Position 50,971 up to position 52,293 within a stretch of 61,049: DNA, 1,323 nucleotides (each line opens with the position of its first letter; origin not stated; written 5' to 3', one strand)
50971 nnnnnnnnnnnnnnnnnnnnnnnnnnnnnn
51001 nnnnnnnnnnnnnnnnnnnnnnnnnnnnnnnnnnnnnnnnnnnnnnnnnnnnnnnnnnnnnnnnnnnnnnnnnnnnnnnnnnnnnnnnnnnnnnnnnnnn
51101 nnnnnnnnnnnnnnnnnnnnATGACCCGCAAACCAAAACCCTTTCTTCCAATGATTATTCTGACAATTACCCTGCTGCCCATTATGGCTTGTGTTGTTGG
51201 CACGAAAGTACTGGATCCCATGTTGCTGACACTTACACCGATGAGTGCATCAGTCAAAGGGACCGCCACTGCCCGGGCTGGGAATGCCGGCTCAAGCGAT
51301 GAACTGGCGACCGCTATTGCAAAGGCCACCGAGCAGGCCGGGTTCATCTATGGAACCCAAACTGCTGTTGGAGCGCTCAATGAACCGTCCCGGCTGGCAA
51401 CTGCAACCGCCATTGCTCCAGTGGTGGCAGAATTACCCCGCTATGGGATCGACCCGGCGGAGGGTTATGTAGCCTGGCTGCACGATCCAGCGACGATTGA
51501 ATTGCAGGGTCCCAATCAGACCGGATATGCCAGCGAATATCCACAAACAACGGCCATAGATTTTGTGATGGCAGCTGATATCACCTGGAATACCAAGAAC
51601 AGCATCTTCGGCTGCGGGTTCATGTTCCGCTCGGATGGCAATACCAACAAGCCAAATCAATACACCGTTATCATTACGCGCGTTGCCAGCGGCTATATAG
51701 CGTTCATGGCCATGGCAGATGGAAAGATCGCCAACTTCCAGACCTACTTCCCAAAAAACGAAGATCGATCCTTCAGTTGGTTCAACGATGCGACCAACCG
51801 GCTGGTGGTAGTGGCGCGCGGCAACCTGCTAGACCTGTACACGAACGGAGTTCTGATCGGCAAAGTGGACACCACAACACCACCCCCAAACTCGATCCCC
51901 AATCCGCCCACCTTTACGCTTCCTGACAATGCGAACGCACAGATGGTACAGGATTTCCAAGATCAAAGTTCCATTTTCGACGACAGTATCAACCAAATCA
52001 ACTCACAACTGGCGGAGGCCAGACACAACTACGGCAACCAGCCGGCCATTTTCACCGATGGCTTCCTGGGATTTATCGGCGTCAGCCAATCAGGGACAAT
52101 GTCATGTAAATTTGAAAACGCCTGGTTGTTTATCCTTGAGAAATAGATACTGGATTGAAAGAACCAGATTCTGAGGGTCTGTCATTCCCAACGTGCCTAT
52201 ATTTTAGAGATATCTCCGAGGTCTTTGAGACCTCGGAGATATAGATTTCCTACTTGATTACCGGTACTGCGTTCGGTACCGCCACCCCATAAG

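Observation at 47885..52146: Triple-FHA ABCG-type transporter with a large Cys/Pro/coiled-coil outer insert, translationally coupled to a DUF1080-like lipoprotein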

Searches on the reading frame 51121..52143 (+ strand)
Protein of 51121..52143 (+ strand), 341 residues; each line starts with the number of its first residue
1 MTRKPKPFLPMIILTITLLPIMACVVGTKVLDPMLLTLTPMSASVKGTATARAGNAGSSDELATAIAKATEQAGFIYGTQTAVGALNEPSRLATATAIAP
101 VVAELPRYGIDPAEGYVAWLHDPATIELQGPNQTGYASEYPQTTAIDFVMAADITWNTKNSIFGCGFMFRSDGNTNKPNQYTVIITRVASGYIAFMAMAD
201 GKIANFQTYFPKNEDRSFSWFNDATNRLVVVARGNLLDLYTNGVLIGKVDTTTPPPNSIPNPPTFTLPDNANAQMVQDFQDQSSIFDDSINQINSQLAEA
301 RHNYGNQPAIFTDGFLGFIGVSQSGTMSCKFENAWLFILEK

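Call 3: search_protein_families(library=pfam, proteins=[window:51121-52143:+], max_evalue=0.1)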
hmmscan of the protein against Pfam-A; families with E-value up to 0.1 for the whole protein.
window:51121-52143:+ (341 aa): 0 families

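Call 4: search_protein_families(library=ncbifam, proteins=[window:51121-52143:+], max_evalue=0.1)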
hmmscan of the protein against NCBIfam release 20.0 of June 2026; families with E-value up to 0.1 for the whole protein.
window:51121-52143:+ (341 aa): 0 families

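Call 8: find_homologous_proteins(query=window:51121-52143:+, max_evalue=0.001)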
Query window:51121-52143:+ (341 aa): 438 proteins with E <= 0.001 among 3429 candidates; the best 120 are listed.
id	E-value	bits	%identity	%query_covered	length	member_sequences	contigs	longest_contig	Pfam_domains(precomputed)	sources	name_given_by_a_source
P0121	2.0e-219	745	96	100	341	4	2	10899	-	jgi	jgi:hypothetical protein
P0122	6.1e-209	711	92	100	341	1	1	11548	-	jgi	jgi:hypothetical protein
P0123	8.4e-186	635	82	100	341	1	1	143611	-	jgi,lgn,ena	-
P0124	7.7e-179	612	79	100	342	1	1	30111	-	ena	-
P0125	7.5e-156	536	69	100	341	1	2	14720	-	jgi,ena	-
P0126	1.0e-154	533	70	96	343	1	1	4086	-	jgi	-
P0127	2.7e-154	531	70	99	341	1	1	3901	-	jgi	jgi:hypothetical protein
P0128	3.4e-154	531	72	93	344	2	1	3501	-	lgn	-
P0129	1.9e-151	522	67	99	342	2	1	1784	-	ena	-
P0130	8.5e-144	497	66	100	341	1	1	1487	-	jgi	jgi:hypothetical protein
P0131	7.5e-143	494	66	100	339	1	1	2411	-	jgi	jgi:hypothetical protein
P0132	1.0e-142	493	65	100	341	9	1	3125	-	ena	-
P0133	1.5e-141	489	64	100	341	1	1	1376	-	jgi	jgi:hypothetical protein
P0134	5.7e-141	488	64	100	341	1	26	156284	-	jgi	jgi:hypothetical protein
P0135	6.3e-141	487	63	99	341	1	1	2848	-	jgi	jgi:hypothetical protein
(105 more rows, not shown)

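Call 17: search_solved_structures(query=A2, max_evalue=10)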
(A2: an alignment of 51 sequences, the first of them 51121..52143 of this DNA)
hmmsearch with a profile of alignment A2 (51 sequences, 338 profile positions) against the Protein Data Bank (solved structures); distinct sequences matched with E-value up to 10: 3.
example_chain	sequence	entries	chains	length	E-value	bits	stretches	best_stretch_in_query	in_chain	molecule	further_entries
4b1l_A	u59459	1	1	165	0.91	11.7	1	142-174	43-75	LEVANASE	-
4azz_A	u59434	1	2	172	0.98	11.6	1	142-174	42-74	LEVANASE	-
2xdj_A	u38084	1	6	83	2.7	10.2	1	259-306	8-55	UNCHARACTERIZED PROTEIN YBGF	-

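Call 23: predict_structure(alignment_id=A2)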
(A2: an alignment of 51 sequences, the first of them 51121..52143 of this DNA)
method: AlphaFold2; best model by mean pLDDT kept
length: 341 residues; sequences in the alignment: 51
mean_pLDDT: 77.1   pTM: 0.73
mean pLDDT of the five models: 77.1, 76.4, 75.6, 74.8, 73.2
residues with pLDDT >= 90: 141; 70-90: 103; 50-70: 36; < 50: 61
segments of 3 or more residues with pLDDT < 50: 1-4, 18-20, 22-61, 74-87
pLDDT, mean of each block of 10 residues (from residue 1): 49 55 39 34 35 36 54 45 44 69 91 87 91 85 87 89 88 87 90 93 93 91 95 95 95 91 86 92 87 92 85 88 89 92 55
secondary structure, 60 per line:
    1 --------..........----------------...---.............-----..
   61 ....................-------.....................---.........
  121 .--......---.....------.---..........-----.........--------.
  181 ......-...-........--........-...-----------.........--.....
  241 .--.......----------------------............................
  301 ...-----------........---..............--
elements in order: H9-18 H41-53 H59-80 H88-108 E115-121 E124-129 E133-137 E148-157 E163-171 E180-186 E192-199 E202-209 E225-233 E236-241 E244-250 H273-303 E315-322 E326-339

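Call 26: fold_search(model_id=the predicted structure, library=pdb)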
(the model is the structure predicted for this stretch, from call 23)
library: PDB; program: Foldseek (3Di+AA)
matches with E <= 10: 1337; with E <= 0.001: 190
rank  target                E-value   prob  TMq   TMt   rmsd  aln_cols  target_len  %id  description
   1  4b1m_B                2.6e-06  1.00  0.33  0.66   3.4       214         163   12  CARBOHYDRATE BINDING MODULE CBM66 FROM BACILLUS SUBTILIS (released 2012-12-12)
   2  4azz_A                5.8e-06  1.00  0.35  0.67   4.9       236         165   12  Carbohydrate binding module CBM66 from Bacillus subtilis (released 2012-07-25)
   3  4b1m_C                9.7e-06  1.00  0.31  0.61   5.3       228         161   11  CARBOHYDRATE BINDING MODULE CBM66 FROM BACILLUS SUBTILIS (released 2012-12-12)
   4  4b1m_A                9.7e-06  1.00  0.31  0.58   5.4       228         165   11  CARBOHYDRATE BINDING MODULE CBM66 FROM BACILLUS SUBTILIS (released 2012-12-12)
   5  8v31_C                1.0e-05  1.00  0.26  0.34  11.9       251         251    9  Structure of Alistipes sp. 3-Keto-2-hydroxy-glucal-hydratase AL2 (released 2024-06-19)
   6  9h8i                  1.4e-05  1.00  0.29  0.23  10.1       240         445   11  Crystallization of B. licheniformis levanase (released 2025-04-30)
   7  2d6o_X                1.7e-05  1.00  0.29  0.59  10.6       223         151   10  Crystal structure of mouse galectin-9 N-terminal CRD in complex with N-acetyllactosamine dimer (released 2006-09-26)
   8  3ldk_A                1.9e-05  1.00  0.32  0.18   8.3       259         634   12  Crystal Structure of A. japonicus CB05 (released 2010-05-12)
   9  4ffi_C                2.7e-05  1.00  0.29  0.21   5.7       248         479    8  Crystal Structure of Levan Fructotransferase D54N mutant from Arthrobacter ureafaciens in complex with levanbiose (released 2012-07-18)
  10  5jox_A                3.6e-05  1.00  0.28  0.20   8.3       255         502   11  Bacteroides ovatus Xyloglucan PUL GH43A in complex with AraDNJ (released 2016-08-10)
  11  2d6m_A                3.8e-05  1.00  0.29  0.58  10.6       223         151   10  Crystal structure of mouse galectin-9 N-terminal CRD in complex with lactose (released 2006-09-26)
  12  6w4z_B                3.8e-05  1.00  0.26  0.52  11.3       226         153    6  Galectin-8N terminal domain in complex with Methyl 3-O-[3-O-benzyloxy]-malonyl-beta-D-galactopyranoside (released 2020-09-02)
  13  8a9y_E                4.0e-05  1.00  0.28  0.21   5.8       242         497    7  Substrate-free levan utilisation machinery (utilisome) (released 2023-06-07)
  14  3imm_A                4.2e-05  1.00  0.31  0.50   7.2       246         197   12  Crystal structure of Putative glycosyl hydrolase (YP_001301887.1) from Parabacteroides distasonis ATCC 8503 at 2.00 A  (released 2009-08-18)
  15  3nmb                  4.2e-05  1.00  0.25  0.33  13.9       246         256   11  Crystal structure of a putative sugar hydrolase (BACOVA_03189) from Bacteroides ovatus at 2.40 A resolution (released 2010-08-18)
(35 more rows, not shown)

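Call 30: find_related_loci(query=A2, collection=genome_contigs, flank=6000)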
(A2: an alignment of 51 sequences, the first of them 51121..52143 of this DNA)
Query A2 (341 aa) in genome_contigs; peptide patterns used: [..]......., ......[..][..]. (x = any residue, [..] = any of these).
99 stretches matched a pattern; 64 encode a relative of the query (tblastn E <= 1e-3); 64 distinct loci.
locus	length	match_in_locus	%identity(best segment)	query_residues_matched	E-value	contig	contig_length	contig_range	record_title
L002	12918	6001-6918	67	34-339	8e-139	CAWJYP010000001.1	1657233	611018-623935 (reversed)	MAG: uncultured Chloroflexia bacterium isolate MFD03899.bin.2.199 genome assembly, contig: contig_426, whole genome shot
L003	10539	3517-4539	61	1-341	4e-138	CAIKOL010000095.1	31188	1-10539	MAG: uncultured Anaerolineales bacterium isolate AlinenSedimentsD0_bin-0676 genome assembly, contig: bin-0676:095/410, w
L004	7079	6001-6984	59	11-338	1e-132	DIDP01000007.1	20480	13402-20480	MAG TPA_asm: Anaerolineales bacterium UBA5797 UBA5797_contig_2616, whole genome shotgun sequence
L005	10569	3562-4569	59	1-340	1e-132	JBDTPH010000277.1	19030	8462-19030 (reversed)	MAG: Chloroflexota bacterium isolate cluster3_bin.194 NODE_10391_length_19030_cov_6.386930, whole genome shotgun sequenc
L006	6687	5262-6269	59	14-341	7e-131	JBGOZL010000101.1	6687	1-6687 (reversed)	MAG: Anaerolineae bacterium isolate OBJ_0618_130150_18 k141_990019_length_6687_cov_6.0000, whole genome shotgun sequence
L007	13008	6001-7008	58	1-339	6e-131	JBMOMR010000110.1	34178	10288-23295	MAG: Chloroflexota bacterium isolate Betzabe_MAG055 MAG055_110, whole genome shotgun sequence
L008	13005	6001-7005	60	1-335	5e-129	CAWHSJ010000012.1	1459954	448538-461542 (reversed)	MAG: uncultured Chloroflexia bacterium isolate MFD05942.bin.1.295 genome assembly, contig: contig_30002, whole genome sh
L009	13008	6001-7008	57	1-339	4e-127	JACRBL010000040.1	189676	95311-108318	MAG: Chloroflexi bacterium isolate NC_groundwater_1619_Pr3_B-0.1um_56_27 SR-2_scaffold_141_2333603, whole genome shotgun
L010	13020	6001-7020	58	1-341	1e-126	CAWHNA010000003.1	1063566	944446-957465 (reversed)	MAG: uncultured Chloroflexia bacterium isolate MFD02809.bin.2.194 genome assembly, contig: contig_70126, whole genome sh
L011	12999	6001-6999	57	10-341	2e-126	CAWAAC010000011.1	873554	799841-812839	MAG: uncultured Chloroflexia bacterium isolate MFD01689.bin.2.45 genome assembly, contig: contig_23809, whole genome sho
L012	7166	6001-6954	59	22-339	2e-125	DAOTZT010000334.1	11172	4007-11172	MAG TPA_asm: Anaerolineales bacterium isolate H6_556 k131_1289194, whole genome shotgun sequence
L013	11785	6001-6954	57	23-340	2e-124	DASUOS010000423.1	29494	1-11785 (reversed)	MAG TPA_asm: Anaerolineales bacterium isolate SMAG_U1634 k141_1367455, whole genome shotgun sequence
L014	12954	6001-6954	59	23-341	5e-123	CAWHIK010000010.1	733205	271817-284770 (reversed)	MAG: uncultured Chloroflexia bacterium isolate MFD02979.bin.1.154 genome assembly, contig: contig_78672, whole genome sh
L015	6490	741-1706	61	21-341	5e-123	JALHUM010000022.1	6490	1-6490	MAG: Anaerolineales bacterium isolate PFL50 seq_184876, whole genome shotgun sequence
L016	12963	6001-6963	57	22-341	2e-122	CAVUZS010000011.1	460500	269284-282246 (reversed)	MAG: uncultured Chloroflexia bacterium isolate MFD04492.bin.2.97 genome assembly, contig: contig_31819, whole genome sho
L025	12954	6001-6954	53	21-339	4e-101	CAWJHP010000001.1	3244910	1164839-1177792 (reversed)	MAG: uncultured Chloroflexia bacterium isolate MFD03726.bin.1.113 genome assembly, contig: contig_18815, whole genome sh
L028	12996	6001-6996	45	8-340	2e-96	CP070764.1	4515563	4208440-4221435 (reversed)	MAG: Chloroflexota bacterium isolate bin26 chromosome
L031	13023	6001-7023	45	4-340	9e-91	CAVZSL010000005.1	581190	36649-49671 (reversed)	MAG: uncultured Chloroflexia bacterium isolate MFD00709.bin.2.114 genome assembly, contig: contig_29496, whole genome sh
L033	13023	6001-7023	46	1-340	3e-90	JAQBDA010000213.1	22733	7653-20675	MAG: Chloroflexota bacterium isolate MAG_401_bin-08 401_bin-08_ctg-213, whole genome shotgun sequence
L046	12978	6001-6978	43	11-339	3e-81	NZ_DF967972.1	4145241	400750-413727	Longilinea arvoryzae strain KOME-1, whole genome shotgun sequence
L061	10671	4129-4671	34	100-337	5e-44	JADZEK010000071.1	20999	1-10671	MAG: Anaerolineales bacterium isolate SJ819 c_000000665592, whole genome shotgun sequence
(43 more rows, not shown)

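Call 40: search_protein_families(library=pfam, proteins=[L046:7093-9414:+, L046:9503-12046:+, L031:7043-10468:+, L061:5725-7761:+, L002:757-2571:+, L033:7066-9381:+, L028:7016-8575:+], max_evalue=0.01)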
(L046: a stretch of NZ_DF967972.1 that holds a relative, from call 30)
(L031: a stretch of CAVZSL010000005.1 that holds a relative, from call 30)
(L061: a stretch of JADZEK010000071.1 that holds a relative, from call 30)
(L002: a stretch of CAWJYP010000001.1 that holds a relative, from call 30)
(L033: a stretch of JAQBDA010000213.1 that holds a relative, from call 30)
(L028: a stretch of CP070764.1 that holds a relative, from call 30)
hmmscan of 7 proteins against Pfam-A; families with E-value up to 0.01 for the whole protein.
L046:7093-9414:+ (774 aa): 8 families
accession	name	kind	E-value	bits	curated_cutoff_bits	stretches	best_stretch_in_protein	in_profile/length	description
PF13458.12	Peripla_BP_6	-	1.7e-50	173.1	31.7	1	422-764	2-342/343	Periplasmic binding protein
PF00069.31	Pkinase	-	5.8e-47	160.7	31.7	1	2-243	13-254/263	Protein kinase domain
PF07714.23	PK_Tyr_Ser-Thr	-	1.8e-32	113.1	23.1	1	10-241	25-249/258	Protein tyrosine and serine/threonine kinase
PF01094.35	ANF_receptor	-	9.7e-30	104.2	25.4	1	442-749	6-337/353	Receptor family ligand binding region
PF13433.12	Peripla_BP_5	-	7.7e-18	65.1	27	1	437-765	19-341/363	Periplasmic binding protein domain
PF03109.22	ABC1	-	3.4e-07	30.1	22.9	1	62-149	142-224/244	ABC1 atypical kinase-like domain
PF17667.7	Pkinase_fungal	-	1.1e-06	28.1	24.1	1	90-177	284-376/387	Fungal protein kinase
PF01636.29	APH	-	3.5e-05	24.1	23.2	1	42-140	104-198/239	Phosphotransferase enzyme family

L046:9503-12046:+ (848 aa): 6 families
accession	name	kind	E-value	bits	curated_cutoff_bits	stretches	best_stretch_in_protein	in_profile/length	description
PF00069.31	Pkinase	-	2e-50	172.1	31.7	1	15-266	1-253/263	Protein kinase domain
PF07714.23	PK_Tyr_Ser-Thr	-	3.7e-30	105.5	23.1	1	16-265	2-249/258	Protein tyrosine and serine/threonine kinase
PF01636.29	APH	-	1.3e-05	25.5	23.2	1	80-165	116-198/239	Phosphotransferase enzyme family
PF03109.22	ABC1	-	9.6e-05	22.1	22.9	1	64-167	124-217/244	ABC1 atypical kinase-like domain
PF07676.18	PD40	-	0.00011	22.5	20.9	1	784-797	13-26/38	WD40-like Beta Propeller Repeat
PF17667.7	Pkinase_fungal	-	0.00024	20.4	24.1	1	117-201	286-376/387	Fungal protein kinase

L031:7043-10468:+ (1142 aa): 8 families
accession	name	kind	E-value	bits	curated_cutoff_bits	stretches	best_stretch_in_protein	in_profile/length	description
PF00069.31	Pkinase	-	9e-52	176.5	31.7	1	15-266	1-253/263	Protein kinase domain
PF13458.12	Peripla_BP_6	-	7.5e-40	138.1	31.7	1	460-788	1-319/343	Periplasmic binding protein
PF07714.23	PK_Tyr_Ser-Thr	-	5.4e-35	121.4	23.1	1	17-264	3-248/258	Protein tyrosine and serine/threonine kinase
PF01094.35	ANF_receptor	-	1.1e-19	71.2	25.4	1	495-807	20-350/353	Receptor family ligand binding region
PF03109.22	ABC1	-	3.9e-08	33.2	22.9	1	59-170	119-220/244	ABC1 atypical kinase-like domain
PF17667.7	Pkinase_fungal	-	0.00026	20.3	24.1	1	135-203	305-378/387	Fungal protein kinase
PF01636.29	APH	-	0.00027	21.2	23.2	0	120-165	151-198/239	Phosphotransferase enzyme family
PF14531.12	Kinase-like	-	0.0091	15.7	25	0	98-220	126-253/289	Kinase-like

L061:5725-7761:+ (679 aa): 7 families
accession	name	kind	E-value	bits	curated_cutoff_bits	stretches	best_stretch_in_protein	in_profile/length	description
PF03781.23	FGE-sulfatase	-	2.9e-53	181.6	23.3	1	453-675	4-254/255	Sulfatase-modifying factor enzyme 1-like domain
PF00069.31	Pkinase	-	1e-52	179.6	31.7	1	15-266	1-253/263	Protein kinase domain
PF07714.23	PK_Tyr_Ser-Thr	-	8.1e-38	130.6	23.1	1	18-264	4-248/258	Protein tyrosine and serine/threonine kinase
PF01636.29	APH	-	4.1e-08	33.7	23.2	1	126-165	154-198/239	Phosphotransferase enzyme family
PF03109.22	ABC1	-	5.4e-06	26.2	22.9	1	60-168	120-218/244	ABC1 atypical kinase-like domain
PF17667.7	Pkinase_fungal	-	8.4e-06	25.2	24.1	1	118-200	287-375/387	Fungal protein kinase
PF14531.12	Kinase-like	-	0.00018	21.3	25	1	100-257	128-282/289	Kinase-like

L002:757-2571:+ (605 aa): 9 families
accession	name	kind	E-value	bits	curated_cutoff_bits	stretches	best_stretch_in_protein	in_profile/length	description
PF00069.31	Pkinase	-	1.6e-50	172.4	31.7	1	12-261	1-252/263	Protein kinase domain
PF07714.23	PK_Tyr_Ser-Thr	-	1.4e-35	123.3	23.1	1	13-261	2-249/258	Protein tyrosine and serine/threonine kinase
PF14258.12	DUF4350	-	1.5e-08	35.5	30.4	1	441-596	23-180/181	Domain of unknown function (DUF4350)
PF03109.22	ABC1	-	3.1e-06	27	22.9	1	57-165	117-221/244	ABC1 atypical kinase-like domain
PF01636.29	APH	-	3.3e-05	24.2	23.2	0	57-106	37-86/239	Phosphotransferase enzyme family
PF17667.7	Pkinase_fungal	-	0.00046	19.5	24.1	1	128-205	304-381/387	Fungal protein kinase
PF09822.16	ABC_transp_aux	-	0.00082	19.1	34.7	1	423-491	15-82/288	ABC-type uncharacterized transport system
PF24157.1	DUF7408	-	0.0013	19.1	27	1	446-571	32-150/174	Domain of unknown function (DUF7408)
PF13709.12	DUF4159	-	0.0027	17.7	25.9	1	447-598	47-199/202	Domain of unknown function (DUF4159)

L033:7066-9381:+ (772 aa): 6 families
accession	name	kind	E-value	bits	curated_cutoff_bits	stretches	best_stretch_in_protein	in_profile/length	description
PF00069.31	Pkinase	-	4.4e-49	167.7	31.7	1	15-266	1-253/263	Protein kinase domain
PF07714.23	PK_Tyr_Ser-Thr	-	5.3e-35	121.4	23.1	1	17-264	3-248/258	Protein tyrosine and serine/threonine kinase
PF03109.22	ABC1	-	7.3e-07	29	22.9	1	89-168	144-218/244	ABC1 atypical kinase-like domain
PF01636.29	APH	-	1.7e-05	25.2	23.2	1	116-165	147-198/239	Phosphotransferase enzyme family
PF17667.7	Pkinase_fungal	-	6.8e-05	22.2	24.1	1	134-201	303-376/387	Fungal protein kinase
PF00930.27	DPPIV_N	-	0.0068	15.6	22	0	465-496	54-84/354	Dipeptidyl peptidase IV (DPP IV) N-terminal region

L028:7016-8575:+ (520 aa): 6 families
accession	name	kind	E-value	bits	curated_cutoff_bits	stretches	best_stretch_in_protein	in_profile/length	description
PF00069.31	Pkinase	-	1.2e-53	182.7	31.7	1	15-266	1-253/263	Protein kinase domain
PF07714.23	PK_Tyr_Ser-Thr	-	6.2e-37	127.7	23.1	1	17-265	3-249/258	Protein tyrosine and serine/threonine kinase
PF03109.22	ABC1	-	8.4e-10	38.6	22.9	1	59-170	119-220/244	ABC1 atypical kinase-like domain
PF01636.29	APH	-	1.3e-06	28.8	23.2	1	129-169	160-202/239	Phosphotransferase enzyme family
PF17667.7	Pkinase_fungal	-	0.00016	21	24.1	1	135-201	305-376/387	Fungal protein kinase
PF14531.12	Kinase-like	-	0.0039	16.9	25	1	98-221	126-254/289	Kinase-like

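Call 65: search_protein_families(library=pfam, proteins=[L061:4711-5712:+, L061:3781-4680:+, L025:5896-7356:+, L046:6001-6978:+], max_evalue=1)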
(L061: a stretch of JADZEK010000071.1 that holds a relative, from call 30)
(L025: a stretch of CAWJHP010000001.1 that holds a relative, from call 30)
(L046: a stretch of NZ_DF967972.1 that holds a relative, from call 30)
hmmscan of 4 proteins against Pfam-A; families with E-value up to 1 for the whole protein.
L061:4711-5712:+ (334 aa): 1 family
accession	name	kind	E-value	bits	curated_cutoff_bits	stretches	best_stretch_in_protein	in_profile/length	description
PF20101.4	DUF6491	-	0.25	11.8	27.5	1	11-84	2-56/138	Family of unknown function (DUF6491)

L061:3781-4680:+ (300 aa): 2 families
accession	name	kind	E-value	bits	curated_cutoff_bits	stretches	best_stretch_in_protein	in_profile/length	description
PF08923.16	MAPKK1_Int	-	0.06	13.6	25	1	211-271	27-86/119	Mitogen-activated protein kinase kinase 1 interacting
PF06439.18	3keto-disac_hyd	-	0.15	12.5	26.8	1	161-279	50-173/187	3-keto-disaccharide hydrolase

L025:5896-7356:+ (487 aa): 2 families
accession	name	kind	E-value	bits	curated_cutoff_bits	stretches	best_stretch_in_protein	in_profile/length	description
PF06439.18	3keto-disac_hyd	-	0.015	15.8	26.8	1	158-272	51-161/187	3-keto-disaccharide hydrolase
PF07117.17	DUF1373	-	0.16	13.5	28.9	1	26-76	3-28/145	Protein of unknown function (DUF1373)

L046:6001-6978:+ (326 aa): 3 families
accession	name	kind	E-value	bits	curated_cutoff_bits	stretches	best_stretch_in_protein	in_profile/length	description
PF06439.18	3keto-disac_hyd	-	0.0012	19.3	26.8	1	134-244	52-159/187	3-keto-disaccharide hydrolase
PF22925.3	TS_C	-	0.061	13.4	27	1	200-240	120-160/202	Trans-sialidase, C-terminal domain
PF05149.17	Flagellar_rod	-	0.21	11.5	23.4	1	256-296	32-72/287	Paraflagellar rod protein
